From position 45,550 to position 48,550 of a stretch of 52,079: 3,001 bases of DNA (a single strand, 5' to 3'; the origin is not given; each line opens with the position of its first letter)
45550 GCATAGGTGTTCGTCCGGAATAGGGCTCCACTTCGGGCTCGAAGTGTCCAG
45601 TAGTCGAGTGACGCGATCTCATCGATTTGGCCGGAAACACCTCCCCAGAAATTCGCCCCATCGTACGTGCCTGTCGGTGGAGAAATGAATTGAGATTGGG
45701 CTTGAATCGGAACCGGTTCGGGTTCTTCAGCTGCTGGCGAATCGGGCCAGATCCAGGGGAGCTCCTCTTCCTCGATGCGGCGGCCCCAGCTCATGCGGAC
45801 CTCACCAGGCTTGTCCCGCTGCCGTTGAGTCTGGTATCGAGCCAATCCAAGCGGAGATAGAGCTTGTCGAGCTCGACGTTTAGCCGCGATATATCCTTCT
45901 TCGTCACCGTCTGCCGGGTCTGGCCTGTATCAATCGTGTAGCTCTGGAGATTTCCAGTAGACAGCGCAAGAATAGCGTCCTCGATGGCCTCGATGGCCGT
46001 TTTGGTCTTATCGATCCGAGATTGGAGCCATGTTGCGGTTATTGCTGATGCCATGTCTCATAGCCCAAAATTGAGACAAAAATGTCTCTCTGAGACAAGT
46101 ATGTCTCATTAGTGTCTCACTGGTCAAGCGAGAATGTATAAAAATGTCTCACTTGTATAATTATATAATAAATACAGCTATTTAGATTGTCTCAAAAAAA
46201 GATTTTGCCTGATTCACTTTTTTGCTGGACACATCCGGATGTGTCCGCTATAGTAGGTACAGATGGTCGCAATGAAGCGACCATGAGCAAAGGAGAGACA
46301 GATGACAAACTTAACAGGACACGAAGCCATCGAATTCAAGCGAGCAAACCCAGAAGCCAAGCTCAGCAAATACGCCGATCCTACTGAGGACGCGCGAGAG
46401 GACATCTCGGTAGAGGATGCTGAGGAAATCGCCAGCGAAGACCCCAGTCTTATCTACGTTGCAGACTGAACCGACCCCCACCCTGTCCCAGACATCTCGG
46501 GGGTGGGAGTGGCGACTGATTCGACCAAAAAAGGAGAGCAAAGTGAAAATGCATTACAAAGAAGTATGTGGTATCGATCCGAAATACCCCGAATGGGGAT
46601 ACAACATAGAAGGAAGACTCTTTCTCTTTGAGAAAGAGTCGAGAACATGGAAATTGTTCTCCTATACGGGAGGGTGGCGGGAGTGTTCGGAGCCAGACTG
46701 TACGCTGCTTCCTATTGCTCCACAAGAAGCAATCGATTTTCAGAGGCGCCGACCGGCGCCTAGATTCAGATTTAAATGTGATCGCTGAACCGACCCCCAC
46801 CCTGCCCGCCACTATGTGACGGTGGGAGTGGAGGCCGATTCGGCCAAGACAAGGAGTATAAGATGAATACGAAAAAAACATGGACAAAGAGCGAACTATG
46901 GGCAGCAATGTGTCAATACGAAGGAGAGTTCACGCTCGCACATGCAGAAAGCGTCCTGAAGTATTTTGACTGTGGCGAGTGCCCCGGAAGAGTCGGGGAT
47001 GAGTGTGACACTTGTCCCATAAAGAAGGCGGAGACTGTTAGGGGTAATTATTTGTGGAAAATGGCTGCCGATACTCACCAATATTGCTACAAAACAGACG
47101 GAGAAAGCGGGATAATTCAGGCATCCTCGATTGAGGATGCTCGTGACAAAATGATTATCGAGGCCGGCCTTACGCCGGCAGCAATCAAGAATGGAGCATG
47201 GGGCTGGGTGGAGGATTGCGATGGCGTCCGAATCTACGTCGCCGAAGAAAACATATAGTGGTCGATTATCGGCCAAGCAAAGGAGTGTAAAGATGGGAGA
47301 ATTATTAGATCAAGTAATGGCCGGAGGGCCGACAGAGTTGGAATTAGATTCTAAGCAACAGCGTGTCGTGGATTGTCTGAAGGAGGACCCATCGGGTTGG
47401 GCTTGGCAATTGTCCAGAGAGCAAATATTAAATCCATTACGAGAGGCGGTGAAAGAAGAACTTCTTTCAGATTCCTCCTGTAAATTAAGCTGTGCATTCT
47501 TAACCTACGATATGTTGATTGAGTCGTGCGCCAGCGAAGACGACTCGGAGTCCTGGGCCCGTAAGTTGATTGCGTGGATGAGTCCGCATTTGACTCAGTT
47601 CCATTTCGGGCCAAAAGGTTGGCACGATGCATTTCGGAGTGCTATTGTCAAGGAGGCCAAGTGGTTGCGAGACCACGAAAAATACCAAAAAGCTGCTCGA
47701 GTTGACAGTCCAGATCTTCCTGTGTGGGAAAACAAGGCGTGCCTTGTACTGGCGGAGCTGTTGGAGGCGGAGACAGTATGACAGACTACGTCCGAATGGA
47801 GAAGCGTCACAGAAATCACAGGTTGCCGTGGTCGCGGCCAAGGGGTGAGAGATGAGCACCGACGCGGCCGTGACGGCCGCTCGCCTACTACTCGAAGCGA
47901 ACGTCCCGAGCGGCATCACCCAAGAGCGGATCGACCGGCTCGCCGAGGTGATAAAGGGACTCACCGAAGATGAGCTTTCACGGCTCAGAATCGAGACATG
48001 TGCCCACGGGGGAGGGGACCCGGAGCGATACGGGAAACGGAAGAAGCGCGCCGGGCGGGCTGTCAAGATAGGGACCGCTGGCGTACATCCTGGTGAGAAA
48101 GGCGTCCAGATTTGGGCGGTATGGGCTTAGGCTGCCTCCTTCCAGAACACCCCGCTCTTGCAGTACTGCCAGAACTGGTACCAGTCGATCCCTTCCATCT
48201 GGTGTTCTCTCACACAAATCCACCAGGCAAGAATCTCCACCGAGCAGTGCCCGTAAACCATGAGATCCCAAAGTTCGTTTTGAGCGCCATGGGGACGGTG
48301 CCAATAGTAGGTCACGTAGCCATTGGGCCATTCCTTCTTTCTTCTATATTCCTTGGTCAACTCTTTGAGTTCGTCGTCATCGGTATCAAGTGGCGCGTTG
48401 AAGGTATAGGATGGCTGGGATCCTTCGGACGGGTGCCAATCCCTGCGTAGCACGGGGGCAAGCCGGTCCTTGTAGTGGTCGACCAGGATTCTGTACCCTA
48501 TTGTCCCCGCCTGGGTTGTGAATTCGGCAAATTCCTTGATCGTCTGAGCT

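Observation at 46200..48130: Reverse-oriented island of five unknown genes splits the lambda-type terL -> gpW head operon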

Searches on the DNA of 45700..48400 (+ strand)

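Call 7: search_dna_similar(query=window:45700-48400:+, collection=phages, mode=distant)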
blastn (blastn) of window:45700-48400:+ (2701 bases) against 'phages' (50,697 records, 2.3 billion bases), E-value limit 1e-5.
Records with a match: 1; places in all: 1; records where one place covers at least 80% of the query: 0.
Best place of each record, by identity: 60-80% 1.
By first word of the organism name: Oceanospirillum 1.
By host as written in the record: Oceanospirillum sanctuarii 1.
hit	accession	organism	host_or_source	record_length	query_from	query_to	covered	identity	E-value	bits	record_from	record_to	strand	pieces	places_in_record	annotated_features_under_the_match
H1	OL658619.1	Oceanospirillum phage vB_OsaM_PD0307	Oceanospirillum sanctuarii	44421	203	308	4%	74.8%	2e-7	65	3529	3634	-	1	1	hypothetical protein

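Call 55: search_rna_families(source=window, start=45700, end=48400, threshold=evalue, max_evalue=1)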
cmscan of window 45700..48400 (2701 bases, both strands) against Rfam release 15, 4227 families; matches with E-value up to 1: 0.
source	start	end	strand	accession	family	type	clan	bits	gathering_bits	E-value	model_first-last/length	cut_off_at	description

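Call 111: build_rna_model(alignment_id=A4, structure=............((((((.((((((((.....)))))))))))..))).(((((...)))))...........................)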
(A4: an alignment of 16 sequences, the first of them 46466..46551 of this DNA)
Model R1 built from alignment A4 (16 sequences, 89 columns); structure: as given.
model positions 80; base pairs 19; branch points 1; effective number of sequences 2.49; information 0.708 bits per position. Calibrated on 0.2 Mb of random sequence (short: E-values are rough).
structure used (alignment columns):
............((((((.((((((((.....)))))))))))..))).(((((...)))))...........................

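Call 112: search_with_rna_model(model_id=R1, sources=[window, L010, L011, L015, L017, L024, L027, L152, L153, L154, L156, L157, L029, L030, L012, L013, L014, L016, L018, L019, L020, L021, L022, L023, L025, L026, L028], max_evalue=0.01, make_alignment=true)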
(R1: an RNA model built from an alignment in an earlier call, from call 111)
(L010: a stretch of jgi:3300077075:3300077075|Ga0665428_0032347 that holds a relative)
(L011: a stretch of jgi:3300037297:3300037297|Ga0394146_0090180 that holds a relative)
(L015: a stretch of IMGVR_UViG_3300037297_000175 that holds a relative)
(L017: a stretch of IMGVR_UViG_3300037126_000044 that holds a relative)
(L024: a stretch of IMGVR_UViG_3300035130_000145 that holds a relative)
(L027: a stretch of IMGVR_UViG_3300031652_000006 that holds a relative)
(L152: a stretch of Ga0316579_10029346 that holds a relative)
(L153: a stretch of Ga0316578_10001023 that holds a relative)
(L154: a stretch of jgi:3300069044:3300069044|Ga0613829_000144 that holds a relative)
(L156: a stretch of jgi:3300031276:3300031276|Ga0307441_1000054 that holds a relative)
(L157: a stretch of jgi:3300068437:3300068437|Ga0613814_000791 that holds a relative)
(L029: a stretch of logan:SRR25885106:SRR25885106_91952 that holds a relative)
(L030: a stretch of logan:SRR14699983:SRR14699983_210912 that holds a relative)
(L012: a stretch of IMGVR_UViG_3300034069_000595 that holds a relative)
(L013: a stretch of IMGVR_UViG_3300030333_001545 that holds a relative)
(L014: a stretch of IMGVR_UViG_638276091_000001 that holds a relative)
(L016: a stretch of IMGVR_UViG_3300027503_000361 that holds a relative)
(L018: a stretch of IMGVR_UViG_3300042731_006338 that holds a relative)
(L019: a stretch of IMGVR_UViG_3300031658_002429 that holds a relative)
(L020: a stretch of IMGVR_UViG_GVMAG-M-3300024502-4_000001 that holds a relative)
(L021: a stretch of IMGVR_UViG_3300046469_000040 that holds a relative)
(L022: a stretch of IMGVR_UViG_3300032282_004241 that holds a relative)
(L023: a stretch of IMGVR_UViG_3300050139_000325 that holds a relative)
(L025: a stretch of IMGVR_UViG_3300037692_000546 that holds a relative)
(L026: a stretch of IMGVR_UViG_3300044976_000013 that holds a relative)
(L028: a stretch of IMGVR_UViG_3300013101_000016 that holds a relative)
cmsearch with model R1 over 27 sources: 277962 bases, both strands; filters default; matches with E-value up to 0.01: 30.
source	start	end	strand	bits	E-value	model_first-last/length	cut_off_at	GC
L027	11047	11126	-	101.5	3.9e-21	1-80/80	no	0.6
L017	761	841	-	101.5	3.9e-21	1-80/80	no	0.63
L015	4640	4719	+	95.9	8.3e-20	1-80/80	no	0.62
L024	9011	9090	+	94.2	2e-19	1-80/80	no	0.61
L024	8691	8771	+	92.4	5.4e-19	1-80/80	no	0.62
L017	320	399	-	92.2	6e-19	1-80/80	no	0.6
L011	826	904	+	91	1.2e-18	1-80/80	no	0.59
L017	1236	1316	-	89.1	3.2e-18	1-80/80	no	0.57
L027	10030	10110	-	87.9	6.1e-18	1-80/80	no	0.63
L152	825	906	+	87.2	9.3e-18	1-80/80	no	0.59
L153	5917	5997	-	85.7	2.1e-17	1-80/80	no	0.63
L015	5081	5159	+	84.8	3.3e-17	1-80/80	no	0.54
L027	11414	11495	-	83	8.6e-17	1-80/80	no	0.52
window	46785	46865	+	82.7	1e-16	1-80/80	no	0.6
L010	557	634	+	82.3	1.3e-16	1-80/80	no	0.59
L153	5272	5351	-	81.8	1.7e-16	1-80/80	no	0.61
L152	1731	1813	+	60.1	2.2e-11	1-80/80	no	0.54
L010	1084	1159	+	58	6.7e-11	1-80/80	no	0.49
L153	4972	5054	-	49.9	5.4e-09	1-80/80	no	0.51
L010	1615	1687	+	47.6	1.9e-08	1-80/80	no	0.48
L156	6178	6265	+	47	2.6e-08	1-80/80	no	0.49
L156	7328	7415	+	43.9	1.4e-07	1-80/80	no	0.49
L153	5584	5667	-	38.6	2.5e-06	1-80/80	no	0.43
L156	7768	7852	+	37.6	4.3e-06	1-80/80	no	0.48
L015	4619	4698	-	34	2.9e-05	1-80/80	no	0.65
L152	1156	1239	+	32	8.6e-05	1-80/80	no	0.48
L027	10407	10475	-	31.7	0.0001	1-80/80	no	0.54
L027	11759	11839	-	30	0.00026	1-80/80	no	0.52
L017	783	862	+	27.3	0.0011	1-80/80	no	0.61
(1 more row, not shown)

Alignment A8: 30 matches aligned to the model, 101 columns, each read 5' to 3' on its own strand. Consensus structure (alignment columns), stored with it:
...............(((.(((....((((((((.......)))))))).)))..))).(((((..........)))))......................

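Call 120: search_with_rna_model(model_id=R1, sources=[L163, L158, L159, L160], max_evalue=1)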
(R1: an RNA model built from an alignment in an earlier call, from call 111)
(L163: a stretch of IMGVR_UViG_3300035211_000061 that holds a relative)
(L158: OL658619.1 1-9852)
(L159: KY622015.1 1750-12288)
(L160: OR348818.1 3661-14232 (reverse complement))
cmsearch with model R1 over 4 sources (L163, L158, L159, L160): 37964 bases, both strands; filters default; matches with E-value up to 1: 1.
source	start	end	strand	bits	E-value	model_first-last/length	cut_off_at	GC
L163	3906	3984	+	14.1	0.2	1-80/80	no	0.63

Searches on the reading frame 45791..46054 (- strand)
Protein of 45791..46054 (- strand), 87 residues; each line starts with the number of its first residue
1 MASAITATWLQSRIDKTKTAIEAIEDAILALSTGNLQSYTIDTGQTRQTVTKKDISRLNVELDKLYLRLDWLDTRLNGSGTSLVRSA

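Call 4: search_protein_families(library=pfam, proteins=[window:45791-46054:-], max_evalue=1)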
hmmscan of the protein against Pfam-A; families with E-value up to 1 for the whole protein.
window:45791-46054:- (87 aa): 2 families
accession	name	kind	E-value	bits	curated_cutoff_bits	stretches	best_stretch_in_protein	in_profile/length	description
PF04065.20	Not3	-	0.01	15.7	25.8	1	6-73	124-190/231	Not1 N-terminal domain, CCR4-Not complex component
PF06062.16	UPF0231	-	0.011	16.6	25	1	1-56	19-74/121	Uncharacterised protein family (UPF0231)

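Call 5: search_protein_families(library=phrogs, proteins=[window:45791-46054:-], max_evalue=1)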
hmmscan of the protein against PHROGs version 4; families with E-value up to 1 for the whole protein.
window:45791-46054:- (87 aa): 6 families
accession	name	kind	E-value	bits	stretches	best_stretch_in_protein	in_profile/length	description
phrog_118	-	connector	1.5e-05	25.8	1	13-81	4-66/76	head-tail adaptor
phrog_5196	-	unknown function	0.00058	21.2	1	7-85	15-94/97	-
phrog_739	-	lysis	0.015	16.5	1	27-77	15-65/122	Rz-like spanin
phrog_1193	-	other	0.045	14.8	1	45-72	26-54/76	hemolysin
phrog_7390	-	unknown function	0.25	12.7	0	45-77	19-50/64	-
phrog_15039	-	unknown function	0.28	12.5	0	38-64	48-74/84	-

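Call 127: search_protein_families(library=ncbifam, proteins=[window:45791-46051:-], max_evalue=0.1)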
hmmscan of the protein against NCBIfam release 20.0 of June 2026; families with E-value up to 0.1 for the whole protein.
window:45791-46051:- (86 aa): 0 families
